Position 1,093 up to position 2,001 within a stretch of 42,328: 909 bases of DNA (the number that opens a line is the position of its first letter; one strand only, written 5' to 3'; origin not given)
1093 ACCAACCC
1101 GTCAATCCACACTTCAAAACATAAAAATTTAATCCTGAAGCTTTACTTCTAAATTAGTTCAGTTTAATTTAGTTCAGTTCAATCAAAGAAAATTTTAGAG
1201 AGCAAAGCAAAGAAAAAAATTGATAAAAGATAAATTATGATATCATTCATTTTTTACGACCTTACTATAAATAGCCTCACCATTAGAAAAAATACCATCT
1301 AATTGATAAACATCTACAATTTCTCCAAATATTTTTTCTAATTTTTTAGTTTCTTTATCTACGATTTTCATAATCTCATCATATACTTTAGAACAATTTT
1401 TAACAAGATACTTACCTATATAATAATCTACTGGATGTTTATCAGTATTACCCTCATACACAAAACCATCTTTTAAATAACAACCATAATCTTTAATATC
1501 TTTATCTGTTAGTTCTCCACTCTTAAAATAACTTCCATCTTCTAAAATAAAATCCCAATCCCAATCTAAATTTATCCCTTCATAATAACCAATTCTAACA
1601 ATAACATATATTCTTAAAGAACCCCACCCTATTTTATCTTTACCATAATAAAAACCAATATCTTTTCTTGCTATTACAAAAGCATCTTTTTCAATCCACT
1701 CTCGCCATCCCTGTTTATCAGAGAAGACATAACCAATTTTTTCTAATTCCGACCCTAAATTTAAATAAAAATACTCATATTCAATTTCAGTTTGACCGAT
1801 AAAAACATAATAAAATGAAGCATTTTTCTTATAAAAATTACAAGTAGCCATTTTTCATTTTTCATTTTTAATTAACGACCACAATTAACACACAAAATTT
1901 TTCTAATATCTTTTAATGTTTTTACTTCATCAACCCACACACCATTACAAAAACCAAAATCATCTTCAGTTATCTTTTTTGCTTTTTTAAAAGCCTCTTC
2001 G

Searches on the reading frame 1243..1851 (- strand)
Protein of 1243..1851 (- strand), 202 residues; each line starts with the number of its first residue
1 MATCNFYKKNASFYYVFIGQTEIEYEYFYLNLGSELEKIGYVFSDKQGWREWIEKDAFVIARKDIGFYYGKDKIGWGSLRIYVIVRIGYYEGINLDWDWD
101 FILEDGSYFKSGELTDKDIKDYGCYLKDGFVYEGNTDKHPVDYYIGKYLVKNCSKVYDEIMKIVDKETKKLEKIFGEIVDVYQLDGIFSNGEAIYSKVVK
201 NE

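Call 79: search_protein_families(library=pfam, alignment_id=A7, max_evalue=0.001)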
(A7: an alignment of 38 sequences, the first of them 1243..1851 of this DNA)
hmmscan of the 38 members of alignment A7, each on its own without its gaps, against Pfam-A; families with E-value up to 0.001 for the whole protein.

A. member 1, window:1243-1851:- (202 aa): 0 families

B. families by the number of members that match (of 38 scanned): 27 families (the first 25 are shown)
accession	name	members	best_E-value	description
PF01555.25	N6_N4_Mtase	1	9.4e-61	DNA methylase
PF10102.14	DUF2341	1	2.1e-34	Domain of unknown function (DUF2341)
PF01807.25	Zn_ribbon_DnaG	1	1.3e-16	CHC2 zinc finger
PF13456.12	RVT_3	1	2.7e-16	Reverse transcriptase-like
PF13481.12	AAA_25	1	2.4e-14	AAA domain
PF00075.30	RNase_H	1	2.6e-11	RNase H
PF08241.18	Methyltransf_11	1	1.2e-08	Methyltransferase domain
PF25209.1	Phage_capsid_4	1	2.6e-08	Phage capsid protein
PF13847.12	Methyltransf_31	1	1.4e-06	Methyltransferase domain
PF13649.12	Methyltransf_25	1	2.6e-06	Methyltransferase domain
PF04471.18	Mrr_cat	1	3.8e-06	Restriction endonuclease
PF10473.14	CENP-F_leu_zip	1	1.2e-05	Leucine-rich repeats of kinetochore protein Cenp-F/LEK1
PF01870.24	Hjc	1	1.3e-05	Archaeal holliday junction resolvase (hjc)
PF02403.27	Seryl_tRNA_N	1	2.5e-05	Seryl-tRNA synthetase N-terminal domain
PF14471.11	DUF4428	1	5.7e-05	Domain of unknown function (DUF4428)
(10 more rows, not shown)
